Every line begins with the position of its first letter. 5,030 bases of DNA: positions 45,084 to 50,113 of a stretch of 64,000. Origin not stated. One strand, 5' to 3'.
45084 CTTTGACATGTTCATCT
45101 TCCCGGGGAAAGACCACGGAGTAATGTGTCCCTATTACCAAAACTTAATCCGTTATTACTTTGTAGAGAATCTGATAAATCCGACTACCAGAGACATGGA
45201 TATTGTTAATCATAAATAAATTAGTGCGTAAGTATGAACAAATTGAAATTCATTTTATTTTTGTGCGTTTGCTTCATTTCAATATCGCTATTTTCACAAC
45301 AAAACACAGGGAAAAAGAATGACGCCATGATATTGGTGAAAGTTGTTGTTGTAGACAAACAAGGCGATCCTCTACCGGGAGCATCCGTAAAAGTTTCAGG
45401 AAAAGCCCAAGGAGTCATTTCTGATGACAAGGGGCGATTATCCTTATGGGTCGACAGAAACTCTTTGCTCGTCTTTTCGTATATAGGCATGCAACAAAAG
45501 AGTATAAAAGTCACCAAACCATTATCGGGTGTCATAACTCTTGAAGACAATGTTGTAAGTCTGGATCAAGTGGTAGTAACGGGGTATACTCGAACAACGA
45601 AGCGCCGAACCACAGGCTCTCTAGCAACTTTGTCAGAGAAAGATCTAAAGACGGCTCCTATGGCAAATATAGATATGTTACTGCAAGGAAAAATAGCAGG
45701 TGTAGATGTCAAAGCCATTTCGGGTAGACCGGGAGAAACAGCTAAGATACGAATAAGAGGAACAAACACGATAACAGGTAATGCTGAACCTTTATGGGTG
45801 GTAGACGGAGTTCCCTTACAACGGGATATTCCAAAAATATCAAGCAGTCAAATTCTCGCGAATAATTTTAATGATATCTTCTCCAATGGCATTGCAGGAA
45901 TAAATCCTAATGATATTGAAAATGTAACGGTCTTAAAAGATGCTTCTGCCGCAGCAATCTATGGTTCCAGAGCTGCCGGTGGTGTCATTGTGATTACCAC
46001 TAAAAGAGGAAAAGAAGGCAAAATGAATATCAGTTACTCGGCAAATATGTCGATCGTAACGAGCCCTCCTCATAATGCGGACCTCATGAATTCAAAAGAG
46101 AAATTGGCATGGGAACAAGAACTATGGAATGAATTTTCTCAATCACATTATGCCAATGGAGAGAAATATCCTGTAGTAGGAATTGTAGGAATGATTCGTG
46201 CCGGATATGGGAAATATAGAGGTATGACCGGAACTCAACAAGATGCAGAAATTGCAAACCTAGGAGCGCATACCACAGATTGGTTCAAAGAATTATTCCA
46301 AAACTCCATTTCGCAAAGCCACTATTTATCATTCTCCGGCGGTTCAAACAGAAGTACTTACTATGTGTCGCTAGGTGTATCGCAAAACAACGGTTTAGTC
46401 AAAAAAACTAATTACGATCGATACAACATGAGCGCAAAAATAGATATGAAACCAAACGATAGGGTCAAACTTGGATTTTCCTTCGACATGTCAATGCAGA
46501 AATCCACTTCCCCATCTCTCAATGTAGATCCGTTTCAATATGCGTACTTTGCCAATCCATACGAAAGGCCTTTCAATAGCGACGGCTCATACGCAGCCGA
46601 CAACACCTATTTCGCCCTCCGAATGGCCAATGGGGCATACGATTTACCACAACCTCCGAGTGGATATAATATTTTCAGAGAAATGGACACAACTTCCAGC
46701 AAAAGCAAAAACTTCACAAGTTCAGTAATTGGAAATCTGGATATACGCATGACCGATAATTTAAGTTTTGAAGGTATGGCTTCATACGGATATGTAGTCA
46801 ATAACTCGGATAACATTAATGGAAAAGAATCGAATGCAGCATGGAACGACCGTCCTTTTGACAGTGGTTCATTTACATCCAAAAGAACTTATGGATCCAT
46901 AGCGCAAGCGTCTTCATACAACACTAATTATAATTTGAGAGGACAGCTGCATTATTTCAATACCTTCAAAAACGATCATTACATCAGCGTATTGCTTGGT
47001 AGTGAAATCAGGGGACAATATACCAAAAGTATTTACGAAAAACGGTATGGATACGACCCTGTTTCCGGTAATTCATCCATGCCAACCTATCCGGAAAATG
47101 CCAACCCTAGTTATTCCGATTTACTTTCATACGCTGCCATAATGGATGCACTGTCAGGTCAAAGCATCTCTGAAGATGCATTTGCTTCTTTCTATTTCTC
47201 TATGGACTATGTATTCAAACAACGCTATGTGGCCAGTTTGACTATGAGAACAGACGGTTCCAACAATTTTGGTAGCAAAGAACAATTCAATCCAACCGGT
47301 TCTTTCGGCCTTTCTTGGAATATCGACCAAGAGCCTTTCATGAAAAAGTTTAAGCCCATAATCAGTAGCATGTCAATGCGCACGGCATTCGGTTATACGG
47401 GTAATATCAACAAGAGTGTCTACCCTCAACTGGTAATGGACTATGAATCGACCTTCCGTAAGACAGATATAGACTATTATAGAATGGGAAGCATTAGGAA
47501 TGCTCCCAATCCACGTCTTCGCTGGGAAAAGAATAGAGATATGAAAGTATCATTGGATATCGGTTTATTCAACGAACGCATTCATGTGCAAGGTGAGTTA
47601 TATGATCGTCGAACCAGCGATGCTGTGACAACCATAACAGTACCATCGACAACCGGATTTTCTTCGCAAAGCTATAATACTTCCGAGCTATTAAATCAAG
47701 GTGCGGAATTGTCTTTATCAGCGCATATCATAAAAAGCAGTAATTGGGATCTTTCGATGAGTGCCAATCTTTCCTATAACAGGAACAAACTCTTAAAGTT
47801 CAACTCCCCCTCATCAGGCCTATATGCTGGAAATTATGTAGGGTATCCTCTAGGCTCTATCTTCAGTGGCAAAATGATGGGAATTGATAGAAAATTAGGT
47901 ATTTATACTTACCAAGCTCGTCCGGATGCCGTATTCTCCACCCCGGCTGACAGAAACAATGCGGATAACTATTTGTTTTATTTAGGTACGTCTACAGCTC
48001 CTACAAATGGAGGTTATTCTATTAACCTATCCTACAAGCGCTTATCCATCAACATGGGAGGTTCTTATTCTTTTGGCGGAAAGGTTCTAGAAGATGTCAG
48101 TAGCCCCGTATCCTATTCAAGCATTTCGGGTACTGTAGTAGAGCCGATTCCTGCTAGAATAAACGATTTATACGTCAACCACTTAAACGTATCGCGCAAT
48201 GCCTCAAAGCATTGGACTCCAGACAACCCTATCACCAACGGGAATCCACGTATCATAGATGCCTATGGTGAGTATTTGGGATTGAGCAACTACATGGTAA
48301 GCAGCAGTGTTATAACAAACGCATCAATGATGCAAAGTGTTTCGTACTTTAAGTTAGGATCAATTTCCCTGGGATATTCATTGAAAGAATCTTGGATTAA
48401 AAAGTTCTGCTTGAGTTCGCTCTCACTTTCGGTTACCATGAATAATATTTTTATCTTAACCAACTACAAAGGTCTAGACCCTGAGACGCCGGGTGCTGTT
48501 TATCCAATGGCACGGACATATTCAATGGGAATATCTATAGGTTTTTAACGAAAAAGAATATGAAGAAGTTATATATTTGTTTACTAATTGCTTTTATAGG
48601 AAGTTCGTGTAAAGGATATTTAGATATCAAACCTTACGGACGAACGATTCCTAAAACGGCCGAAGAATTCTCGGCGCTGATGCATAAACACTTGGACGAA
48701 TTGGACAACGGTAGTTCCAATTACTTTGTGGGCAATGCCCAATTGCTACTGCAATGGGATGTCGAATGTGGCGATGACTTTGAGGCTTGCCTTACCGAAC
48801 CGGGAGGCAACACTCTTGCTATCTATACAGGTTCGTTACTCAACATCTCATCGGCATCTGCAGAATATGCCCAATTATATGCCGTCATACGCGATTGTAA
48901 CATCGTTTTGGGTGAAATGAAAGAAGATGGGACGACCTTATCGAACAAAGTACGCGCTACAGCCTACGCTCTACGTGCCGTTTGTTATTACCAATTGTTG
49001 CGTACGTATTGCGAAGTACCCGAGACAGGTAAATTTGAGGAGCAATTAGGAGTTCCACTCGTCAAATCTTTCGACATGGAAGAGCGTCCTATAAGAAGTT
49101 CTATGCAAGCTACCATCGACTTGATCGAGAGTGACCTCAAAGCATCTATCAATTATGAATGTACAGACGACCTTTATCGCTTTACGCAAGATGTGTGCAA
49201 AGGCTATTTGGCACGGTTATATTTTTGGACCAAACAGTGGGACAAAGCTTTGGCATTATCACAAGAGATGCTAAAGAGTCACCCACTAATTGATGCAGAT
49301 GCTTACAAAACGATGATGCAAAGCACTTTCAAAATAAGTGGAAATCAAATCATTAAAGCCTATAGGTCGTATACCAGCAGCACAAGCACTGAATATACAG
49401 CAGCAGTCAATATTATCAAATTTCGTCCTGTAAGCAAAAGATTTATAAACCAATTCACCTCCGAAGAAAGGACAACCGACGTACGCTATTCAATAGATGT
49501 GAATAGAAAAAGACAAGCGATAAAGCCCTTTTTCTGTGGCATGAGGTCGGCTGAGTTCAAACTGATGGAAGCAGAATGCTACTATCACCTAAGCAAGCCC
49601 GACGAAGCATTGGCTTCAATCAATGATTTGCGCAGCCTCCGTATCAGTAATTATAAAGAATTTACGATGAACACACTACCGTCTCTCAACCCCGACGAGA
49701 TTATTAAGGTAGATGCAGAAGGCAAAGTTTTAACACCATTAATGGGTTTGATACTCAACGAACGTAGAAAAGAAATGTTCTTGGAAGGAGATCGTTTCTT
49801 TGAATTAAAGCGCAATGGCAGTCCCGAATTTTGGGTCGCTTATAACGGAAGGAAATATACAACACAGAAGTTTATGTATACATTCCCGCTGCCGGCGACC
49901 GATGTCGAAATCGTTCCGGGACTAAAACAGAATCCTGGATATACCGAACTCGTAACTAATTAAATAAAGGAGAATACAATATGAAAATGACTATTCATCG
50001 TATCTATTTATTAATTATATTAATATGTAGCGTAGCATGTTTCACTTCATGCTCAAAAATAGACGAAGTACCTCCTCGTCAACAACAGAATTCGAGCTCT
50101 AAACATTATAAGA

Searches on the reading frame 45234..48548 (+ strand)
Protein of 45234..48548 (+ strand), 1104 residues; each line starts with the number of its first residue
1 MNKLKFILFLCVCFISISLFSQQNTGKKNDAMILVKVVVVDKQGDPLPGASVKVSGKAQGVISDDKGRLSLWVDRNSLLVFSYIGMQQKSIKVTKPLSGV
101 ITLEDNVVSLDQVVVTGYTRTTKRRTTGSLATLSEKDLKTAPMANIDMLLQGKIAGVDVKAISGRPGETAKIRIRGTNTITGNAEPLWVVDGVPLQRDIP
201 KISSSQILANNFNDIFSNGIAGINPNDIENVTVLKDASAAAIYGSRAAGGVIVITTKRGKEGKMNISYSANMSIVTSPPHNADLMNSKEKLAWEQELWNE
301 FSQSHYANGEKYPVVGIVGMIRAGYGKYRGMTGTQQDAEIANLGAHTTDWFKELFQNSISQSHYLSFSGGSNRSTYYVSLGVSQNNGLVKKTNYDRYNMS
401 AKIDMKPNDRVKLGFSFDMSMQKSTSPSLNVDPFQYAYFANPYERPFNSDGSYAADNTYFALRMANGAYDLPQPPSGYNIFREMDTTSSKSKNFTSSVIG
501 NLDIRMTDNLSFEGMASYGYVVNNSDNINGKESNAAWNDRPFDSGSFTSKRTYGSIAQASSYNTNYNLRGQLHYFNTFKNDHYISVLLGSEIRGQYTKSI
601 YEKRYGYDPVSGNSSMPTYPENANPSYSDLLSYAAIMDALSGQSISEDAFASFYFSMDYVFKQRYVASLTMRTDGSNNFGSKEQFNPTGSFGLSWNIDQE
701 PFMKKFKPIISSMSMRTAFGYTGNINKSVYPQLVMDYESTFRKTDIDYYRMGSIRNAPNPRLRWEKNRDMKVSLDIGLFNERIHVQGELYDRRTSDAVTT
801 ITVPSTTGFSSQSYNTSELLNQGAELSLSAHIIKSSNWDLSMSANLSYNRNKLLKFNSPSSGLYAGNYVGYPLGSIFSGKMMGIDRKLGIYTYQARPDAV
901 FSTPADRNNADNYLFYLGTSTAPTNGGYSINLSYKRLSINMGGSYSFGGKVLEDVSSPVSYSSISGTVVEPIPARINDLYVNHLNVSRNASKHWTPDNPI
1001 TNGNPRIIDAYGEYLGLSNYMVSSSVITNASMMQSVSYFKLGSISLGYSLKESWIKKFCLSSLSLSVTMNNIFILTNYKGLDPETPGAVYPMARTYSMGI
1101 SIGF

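Call 54: search_protein_families(library=pfam, proteins=[window:45234-48548:+])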
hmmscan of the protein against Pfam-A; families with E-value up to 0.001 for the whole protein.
window:45234-48548:+ (1104 aa): 3 families
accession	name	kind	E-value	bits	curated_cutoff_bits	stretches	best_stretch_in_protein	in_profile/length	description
PF07715.20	Plug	-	3.2e-20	73.1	23.9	1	123-251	2-107/107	TonB-dependent Receptor Plug Domain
PF13715.12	CarbopepD_reg_2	-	8.8e-12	45.3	32.2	1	39-115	5-88/88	CarboxypepD_reg-like domain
PF13620.12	CarboxypepD_reg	-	0.0001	23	32.3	1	35-94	2-68/82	Carboxypeptidase regulatory-like domain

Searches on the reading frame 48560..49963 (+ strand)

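Call 54: search_protein_families(library=pfam, proteins=[window:48560-49963:+])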
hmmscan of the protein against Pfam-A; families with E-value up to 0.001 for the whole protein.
window:48560-49963:+ (467 aa): 3 families
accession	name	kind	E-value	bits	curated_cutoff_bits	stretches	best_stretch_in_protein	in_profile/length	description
PF07980.17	SusD_RagB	-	3.7e-18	66.6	23.1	1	270-461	109-297/297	SusD family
PF14322.12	SusD-like_3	-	1.2e-16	62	27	1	20-221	2-190/191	Starch-binding associating with outer membrane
PF14559.12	TPR_19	-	0.00014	22.6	25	0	216-250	30-62/68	Tetratricopeptide repeat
